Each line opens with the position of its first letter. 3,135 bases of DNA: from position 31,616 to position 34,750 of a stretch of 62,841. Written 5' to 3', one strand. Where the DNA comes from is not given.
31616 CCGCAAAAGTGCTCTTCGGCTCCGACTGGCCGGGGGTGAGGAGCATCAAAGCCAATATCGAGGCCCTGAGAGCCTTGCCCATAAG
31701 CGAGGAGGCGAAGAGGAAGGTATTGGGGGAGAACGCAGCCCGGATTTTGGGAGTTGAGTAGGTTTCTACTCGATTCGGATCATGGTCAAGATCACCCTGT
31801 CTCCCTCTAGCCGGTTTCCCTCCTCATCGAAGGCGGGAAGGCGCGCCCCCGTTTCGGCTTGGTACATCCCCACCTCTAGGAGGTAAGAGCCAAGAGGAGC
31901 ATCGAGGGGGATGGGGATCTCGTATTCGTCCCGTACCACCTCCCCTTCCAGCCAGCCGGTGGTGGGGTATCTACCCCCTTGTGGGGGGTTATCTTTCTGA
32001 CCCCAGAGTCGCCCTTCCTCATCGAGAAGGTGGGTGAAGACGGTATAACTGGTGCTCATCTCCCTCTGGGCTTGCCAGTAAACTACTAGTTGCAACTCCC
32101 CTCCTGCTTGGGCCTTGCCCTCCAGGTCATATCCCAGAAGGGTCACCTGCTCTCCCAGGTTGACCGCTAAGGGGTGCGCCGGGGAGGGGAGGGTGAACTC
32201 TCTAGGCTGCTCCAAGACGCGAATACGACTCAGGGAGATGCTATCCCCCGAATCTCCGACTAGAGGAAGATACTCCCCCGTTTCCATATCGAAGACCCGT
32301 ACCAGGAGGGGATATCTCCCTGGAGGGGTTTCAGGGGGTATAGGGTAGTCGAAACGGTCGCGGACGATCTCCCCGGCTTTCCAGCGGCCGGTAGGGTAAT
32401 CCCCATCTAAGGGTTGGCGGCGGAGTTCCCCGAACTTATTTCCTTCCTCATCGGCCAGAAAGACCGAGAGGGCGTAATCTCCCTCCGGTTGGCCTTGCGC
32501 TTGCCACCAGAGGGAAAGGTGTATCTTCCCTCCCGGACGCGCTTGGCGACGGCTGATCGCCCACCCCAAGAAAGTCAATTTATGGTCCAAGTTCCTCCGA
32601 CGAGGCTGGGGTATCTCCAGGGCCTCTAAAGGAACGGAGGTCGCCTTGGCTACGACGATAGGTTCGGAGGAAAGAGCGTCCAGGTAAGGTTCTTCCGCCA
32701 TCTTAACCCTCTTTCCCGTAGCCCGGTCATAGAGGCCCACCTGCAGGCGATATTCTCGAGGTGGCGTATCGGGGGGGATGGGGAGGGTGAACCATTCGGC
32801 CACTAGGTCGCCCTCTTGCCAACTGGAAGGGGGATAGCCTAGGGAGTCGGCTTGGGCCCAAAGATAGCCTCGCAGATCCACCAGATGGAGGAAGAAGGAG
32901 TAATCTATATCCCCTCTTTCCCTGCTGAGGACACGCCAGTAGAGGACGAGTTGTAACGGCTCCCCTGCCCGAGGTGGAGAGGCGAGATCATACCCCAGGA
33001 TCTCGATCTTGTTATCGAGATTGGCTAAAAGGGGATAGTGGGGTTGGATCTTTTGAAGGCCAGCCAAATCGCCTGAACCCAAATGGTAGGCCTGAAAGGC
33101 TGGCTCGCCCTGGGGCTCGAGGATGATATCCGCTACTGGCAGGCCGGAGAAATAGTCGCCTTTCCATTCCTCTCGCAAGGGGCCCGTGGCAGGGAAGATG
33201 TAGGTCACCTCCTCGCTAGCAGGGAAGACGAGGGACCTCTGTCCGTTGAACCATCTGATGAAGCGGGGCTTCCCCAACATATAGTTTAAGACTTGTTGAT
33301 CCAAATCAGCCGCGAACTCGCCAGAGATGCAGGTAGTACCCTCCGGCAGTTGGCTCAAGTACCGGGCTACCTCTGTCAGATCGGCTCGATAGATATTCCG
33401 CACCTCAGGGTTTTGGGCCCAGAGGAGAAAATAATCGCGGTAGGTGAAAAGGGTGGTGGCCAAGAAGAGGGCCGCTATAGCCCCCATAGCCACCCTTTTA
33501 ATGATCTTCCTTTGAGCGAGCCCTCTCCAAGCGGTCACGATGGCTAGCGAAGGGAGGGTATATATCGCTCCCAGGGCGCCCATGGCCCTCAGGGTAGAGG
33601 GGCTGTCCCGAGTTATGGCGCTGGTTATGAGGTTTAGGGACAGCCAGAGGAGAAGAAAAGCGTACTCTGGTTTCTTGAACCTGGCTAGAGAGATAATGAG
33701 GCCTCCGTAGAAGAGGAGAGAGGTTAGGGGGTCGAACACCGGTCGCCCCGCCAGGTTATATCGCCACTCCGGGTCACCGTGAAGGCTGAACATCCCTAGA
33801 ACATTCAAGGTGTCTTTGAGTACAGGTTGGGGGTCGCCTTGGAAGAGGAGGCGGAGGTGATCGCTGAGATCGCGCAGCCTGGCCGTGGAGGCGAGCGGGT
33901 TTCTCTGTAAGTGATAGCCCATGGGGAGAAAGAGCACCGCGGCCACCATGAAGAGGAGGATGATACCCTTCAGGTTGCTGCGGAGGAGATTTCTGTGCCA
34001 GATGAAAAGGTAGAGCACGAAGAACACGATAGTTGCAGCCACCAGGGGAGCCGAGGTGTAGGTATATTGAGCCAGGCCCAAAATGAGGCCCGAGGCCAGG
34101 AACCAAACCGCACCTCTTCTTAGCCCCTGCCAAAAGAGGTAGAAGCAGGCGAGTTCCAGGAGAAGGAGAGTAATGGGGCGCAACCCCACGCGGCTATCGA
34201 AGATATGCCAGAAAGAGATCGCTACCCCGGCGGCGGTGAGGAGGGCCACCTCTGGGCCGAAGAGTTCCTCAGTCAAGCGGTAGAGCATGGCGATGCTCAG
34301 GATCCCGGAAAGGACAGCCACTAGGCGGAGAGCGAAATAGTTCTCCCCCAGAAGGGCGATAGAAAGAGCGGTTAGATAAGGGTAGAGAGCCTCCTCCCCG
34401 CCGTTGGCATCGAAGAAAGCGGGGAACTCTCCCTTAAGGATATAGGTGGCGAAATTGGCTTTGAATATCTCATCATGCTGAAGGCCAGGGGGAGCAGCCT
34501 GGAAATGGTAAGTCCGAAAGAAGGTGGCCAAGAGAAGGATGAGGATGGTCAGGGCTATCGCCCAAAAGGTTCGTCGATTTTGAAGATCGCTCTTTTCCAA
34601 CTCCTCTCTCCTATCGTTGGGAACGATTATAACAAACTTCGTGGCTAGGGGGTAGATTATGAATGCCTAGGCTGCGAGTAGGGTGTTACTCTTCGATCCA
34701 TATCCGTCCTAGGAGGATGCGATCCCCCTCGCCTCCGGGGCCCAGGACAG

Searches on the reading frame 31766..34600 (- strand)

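Call 92: search_protein_families(library=pfam, proteins=[window:31766-34600:-], max_evalue=0.01)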
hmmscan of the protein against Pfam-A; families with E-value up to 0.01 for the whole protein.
window:31766-34600:- (944 aa): 2 families
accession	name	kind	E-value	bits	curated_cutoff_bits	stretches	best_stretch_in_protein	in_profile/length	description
PF13231.12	PMT_2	-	2.4e-13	51.1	26.1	1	72-229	5-159/160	Dolichyl-phosphate-mannose-protein mannosyltransferase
PF02516.20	STT3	-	0.0026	17.8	24.5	1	90-223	98-233/405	Oligosaccharyl transferase STT3, N-terminal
